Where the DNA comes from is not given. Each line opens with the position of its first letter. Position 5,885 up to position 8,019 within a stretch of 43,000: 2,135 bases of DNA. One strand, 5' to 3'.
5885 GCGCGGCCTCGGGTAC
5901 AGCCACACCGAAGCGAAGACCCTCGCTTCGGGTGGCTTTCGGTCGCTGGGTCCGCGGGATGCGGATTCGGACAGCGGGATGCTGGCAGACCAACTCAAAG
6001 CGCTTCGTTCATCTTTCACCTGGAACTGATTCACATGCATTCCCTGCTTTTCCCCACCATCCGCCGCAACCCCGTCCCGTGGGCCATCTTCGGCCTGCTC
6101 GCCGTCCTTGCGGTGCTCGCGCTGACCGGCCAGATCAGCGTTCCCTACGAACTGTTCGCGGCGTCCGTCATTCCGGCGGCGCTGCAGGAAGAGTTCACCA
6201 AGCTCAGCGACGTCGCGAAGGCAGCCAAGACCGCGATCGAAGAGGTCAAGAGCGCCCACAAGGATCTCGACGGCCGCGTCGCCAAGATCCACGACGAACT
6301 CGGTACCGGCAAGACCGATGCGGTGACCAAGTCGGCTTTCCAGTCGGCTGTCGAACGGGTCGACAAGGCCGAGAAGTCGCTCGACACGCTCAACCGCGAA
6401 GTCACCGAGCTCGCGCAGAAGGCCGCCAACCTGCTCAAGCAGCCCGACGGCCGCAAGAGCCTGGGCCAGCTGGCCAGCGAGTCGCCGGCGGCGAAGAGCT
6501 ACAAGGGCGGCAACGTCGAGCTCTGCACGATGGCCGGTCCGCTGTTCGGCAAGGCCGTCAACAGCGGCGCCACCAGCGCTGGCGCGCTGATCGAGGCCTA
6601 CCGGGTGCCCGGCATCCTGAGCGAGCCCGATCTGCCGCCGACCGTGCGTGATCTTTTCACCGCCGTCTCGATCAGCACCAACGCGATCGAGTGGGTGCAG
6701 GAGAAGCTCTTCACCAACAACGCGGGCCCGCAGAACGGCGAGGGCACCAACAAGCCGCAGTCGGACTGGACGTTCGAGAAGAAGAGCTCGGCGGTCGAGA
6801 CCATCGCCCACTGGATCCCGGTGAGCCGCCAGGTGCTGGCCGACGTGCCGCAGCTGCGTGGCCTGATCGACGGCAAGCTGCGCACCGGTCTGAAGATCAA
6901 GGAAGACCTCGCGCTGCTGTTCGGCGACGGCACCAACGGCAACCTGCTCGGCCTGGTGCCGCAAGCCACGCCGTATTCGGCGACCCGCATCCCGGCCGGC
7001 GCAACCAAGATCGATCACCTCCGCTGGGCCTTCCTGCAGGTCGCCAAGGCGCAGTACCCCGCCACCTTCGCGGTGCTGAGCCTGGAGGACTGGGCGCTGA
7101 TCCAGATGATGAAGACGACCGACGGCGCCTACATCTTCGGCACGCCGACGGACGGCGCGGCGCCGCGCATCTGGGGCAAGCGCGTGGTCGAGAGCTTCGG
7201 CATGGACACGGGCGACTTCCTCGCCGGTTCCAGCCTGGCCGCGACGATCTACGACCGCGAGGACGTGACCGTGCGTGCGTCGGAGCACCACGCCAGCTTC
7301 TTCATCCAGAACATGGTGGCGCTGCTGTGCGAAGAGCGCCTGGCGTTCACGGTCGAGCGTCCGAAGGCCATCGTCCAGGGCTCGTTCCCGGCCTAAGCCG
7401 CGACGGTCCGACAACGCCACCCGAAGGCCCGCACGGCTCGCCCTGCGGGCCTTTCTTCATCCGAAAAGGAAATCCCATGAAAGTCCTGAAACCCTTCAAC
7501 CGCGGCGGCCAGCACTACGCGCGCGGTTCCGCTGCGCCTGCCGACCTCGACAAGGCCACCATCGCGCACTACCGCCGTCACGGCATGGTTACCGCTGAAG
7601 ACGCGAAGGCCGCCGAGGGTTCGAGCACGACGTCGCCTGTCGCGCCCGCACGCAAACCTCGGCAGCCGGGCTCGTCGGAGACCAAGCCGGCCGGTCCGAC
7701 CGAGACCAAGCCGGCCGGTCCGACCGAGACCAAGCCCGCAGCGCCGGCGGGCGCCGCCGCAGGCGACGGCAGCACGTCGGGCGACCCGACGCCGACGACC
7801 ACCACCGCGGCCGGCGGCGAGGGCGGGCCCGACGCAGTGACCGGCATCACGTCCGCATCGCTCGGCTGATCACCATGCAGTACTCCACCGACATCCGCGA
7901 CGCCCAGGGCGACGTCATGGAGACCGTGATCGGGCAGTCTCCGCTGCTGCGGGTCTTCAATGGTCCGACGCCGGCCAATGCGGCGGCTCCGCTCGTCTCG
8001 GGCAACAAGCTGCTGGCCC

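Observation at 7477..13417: About 6 kb six-gene insert between the major capsid gene and the head-tail connector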

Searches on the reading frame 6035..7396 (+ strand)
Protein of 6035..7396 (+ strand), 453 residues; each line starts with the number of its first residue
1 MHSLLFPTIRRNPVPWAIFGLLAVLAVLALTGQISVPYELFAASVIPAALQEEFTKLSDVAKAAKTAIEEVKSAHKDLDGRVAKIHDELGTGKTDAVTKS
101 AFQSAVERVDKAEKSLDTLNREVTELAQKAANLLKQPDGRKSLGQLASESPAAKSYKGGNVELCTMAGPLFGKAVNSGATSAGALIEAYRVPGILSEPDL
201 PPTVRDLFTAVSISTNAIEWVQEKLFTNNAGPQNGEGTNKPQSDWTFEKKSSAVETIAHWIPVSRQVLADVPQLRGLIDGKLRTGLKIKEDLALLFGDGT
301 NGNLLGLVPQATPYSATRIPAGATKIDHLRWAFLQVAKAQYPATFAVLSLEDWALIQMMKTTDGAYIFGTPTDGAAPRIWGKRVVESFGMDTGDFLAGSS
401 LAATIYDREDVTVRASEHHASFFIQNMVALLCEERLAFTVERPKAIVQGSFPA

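Call 5: search_protein_families(library=pfam, proteins=[window:6035-7396:+], max_evalue=0.01)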
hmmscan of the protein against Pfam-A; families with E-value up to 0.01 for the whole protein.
window:6035-7396:+ (453 aa): 3 families
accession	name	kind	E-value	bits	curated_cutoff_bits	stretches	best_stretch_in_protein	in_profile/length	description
PF05065.19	Phage_capsid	-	6.9e-46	157.3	24.2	1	183-450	2-279/280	Phage capsid family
PF06009.19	Laminin_II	-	0.00054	20.4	33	1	60-145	4-90/138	Laminin Domain II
PF02181.28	FH2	-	0.005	16.5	34.8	1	56-134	266-345/372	Formin Homology 2 Domain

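Call 6: search_protein_families(library=phrogs, proteins=[window:6035-7396:+], max_evalue=0.01)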
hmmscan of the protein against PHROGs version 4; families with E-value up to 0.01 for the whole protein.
window:6035-7396:+ (453 aa): 3 families
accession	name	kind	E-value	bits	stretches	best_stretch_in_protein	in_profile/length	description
phrog_10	-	head and packaging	6.3e-66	224.8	1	41-449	231-633/752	major head protein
phrog_617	-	head and packaging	3.4e-09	37.1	1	235-446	401-618/626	major head protein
phrog_2263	-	head and packaging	1.1e-07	32.2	1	223-448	317-540/551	major head protein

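Call 31: find_related_loci(query=window:6035-7396:+, collection=viral_contigs, flank=10000)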
Query window:6035-7396:+ (453 aa) in viral_contigs; peptide patterns used: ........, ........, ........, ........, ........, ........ (x = any residue, [..] = any of these).
26 stretches matched a pattern; 23 encode a relative of the query (tblastn E <= 1e-3); 23 distinct loci.
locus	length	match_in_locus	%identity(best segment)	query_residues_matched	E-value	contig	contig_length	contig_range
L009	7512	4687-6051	67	5-451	0e+0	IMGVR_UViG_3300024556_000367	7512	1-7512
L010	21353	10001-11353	69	19-453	0e+0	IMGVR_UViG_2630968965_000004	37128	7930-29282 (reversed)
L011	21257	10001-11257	70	28-451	0e+0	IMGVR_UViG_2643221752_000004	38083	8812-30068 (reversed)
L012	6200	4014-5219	72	51-451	0e+0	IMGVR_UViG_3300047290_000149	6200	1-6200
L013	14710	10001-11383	66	4-451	0e+0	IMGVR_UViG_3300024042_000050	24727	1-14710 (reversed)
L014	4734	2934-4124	73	56-451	0e+0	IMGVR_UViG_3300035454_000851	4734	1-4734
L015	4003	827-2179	66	9-451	0e+0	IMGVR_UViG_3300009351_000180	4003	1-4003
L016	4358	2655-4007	66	9-451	0e+0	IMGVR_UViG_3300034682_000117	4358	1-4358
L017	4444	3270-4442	72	47-435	0e+0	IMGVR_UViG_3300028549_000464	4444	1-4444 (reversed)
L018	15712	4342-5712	63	19-453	0e+0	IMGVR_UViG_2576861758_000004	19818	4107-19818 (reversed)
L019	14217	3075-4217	70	72-451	0e+0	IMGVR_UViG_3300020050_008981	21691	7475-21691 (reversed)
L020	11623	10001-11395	63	8-453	8e-180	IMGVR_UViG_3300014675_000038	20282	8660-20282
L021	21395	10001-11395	63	8-453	8e-180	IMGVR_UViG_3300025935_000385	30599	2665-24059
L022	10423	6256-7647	63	8-452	2e-179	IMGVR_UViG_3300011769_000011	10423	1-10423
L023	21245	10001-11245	66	46-453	7e-179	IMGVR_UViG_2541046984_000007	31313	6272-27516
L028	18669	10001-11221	34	65-453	2e-57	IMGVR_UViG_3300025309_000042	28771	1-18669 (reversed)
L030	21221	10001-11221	34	65-453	2e-57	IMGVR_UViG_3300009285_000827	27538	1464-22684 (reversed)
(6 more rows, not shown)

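Call 35: search_protein_families(library=pfam, proteins=[L030:11315-11962:+, L030:11941-12765:+, L030:12955-13638:+, L030:13622-14209:+, L030:14182-14943:+, L030:14940-15746:+], max_evalue=0.01)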
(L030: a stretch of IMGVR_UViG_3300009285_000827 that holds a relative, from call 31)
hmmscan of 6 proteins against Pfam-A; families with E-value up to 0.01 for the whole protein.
L030:11315-11962:+ (215 aa): 4 families
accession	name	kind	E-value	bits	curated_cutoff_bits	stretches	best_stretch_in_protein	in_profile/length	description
PF04131.20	NanE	-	2e-30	105.9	27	1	26-208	3-188/192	Putative N-acetylmannosamine-6-phosphate epimerase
PF01207.24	Dus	-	0.00094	18.8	20.4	1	116-201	139-223/311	Dihydrouridine synthase (Dus)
PF00977.27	His_biosynth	-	0.0015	18.4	23.6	1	149-196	175-222/228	Histidine biosynthesis protein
PF05690.20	ThiG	-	0.0062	16.4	23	0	110-199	126-210/247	Thiazole biosynthesis protein ThiG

L030:11941-12765:+ (274 aa): 1 family
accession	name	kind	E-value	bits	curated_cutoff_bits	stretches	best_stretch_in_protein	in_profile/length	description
PF03102.20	NeuB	-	5.1e-50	170.6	22.1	1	30-253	1-237/241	NeuB family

L030:12955-13638:+ (227 aa): 2 families
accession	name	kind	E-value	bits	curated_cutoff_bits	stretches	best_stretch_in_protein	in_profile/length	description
PF02348.25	CTP_transf_3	-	5.1e-20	72.6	22.6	1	4-134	1-128/217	Cytidylyltransferase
PF13433.12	Peripla_BP_5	-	0.00058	19.5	27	1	76-183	250-352/363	Periplasmic binding protein domain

L030:13622-14209:+ (195 aa): 1 family
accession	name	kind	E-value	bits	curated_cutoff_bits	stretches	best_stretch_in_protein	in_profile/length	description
PF13578.12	Methyltransf_24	-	8.3e-19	68.9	26.3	1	21-150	1-105/105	Methyltransferase domain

L030:14182-14943:+ (253 aa): 1 family
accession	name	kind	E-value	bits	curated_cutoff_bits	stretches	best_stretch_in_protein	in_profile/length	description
PF01501.26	Glyco_transf_8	-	9.2e-09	35.7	24.3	1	147-236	157-251/253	Glycosyl transferase family 8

L030:14940-15746:+ (268 aa): 1 family
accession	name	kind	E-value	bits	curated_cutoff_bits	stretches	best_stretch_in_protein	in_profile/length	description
PF00777.23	Glyco_transf_29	-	0.01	15.7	23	0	13-61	58-104/272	Glycosyltransferase family 29 (sialyltransferase)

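Call 36: search_protein_families(library=phrogs, proteins=[L030:11315-11962:+, L030:11941-12765:+, L030:12955-13638:+, L030:13622-14209:+, L030:14182-14943:+, L030:14940-15746:+], max_evalue=0.01)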
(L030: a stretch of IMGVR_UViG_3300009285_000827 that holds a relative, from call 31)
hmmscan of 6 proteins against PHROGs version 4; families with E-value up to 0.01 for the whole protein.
L030:11315-11962:+ (215 aa): 0 families

L030:11941-12765:+ (274 aa): 0 families

L030:12955-13638:+ (227 aa): 0 families

L030:13622-14209:+ (195 aa): 1 family
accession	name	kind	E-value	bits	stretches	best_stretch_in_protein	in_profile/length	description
phrog_2675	-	other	1e-21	78.1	1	20-189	320-479/599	DNA methyltransferase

L030:14182-14943:+ (253 aa): 0 families

L030:14940-15746:+ (268 aa): 0 families

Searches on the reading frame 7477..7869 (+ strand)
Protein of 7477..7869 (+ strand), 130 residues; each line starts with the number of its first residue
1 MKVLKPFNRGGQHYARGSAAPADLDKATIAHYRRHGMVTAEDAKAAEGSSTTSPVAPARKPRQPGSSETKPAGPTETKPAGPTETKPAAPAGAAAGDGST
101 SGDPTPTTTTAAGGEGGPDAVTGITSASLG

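Call 5: search_protein_families(library=pfam, proteins=[window:7477-7869:+], max_evalue=0.01)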
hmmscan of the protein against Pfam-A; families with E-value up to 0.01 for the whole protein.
window:7477-7869:+ (130 aa): 0 families

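Call 6: search_protein_families(library=phrogs, proteins=[window:7477-7869:+], max_evalue=0.01)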
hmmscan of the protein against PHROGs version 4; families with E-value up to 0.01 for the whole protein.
window:7477-7869:+ (130 aa): 0 families

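Call 38: search_protein_families(library=pfam, proteins=[window:7477-7869:+], max_evalue=10)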
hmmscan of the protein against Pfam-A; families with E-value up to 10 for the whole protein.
window:7477-7869:+ (130 aa): 1 family
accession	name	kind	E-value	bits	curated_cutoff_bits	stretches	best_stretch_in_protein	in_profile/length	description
PF05297.16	Herpes_LMP1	-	7.6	6.1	26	1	61-122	280-340/386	Herpesvirus latent membrane protein 1 (LMP1)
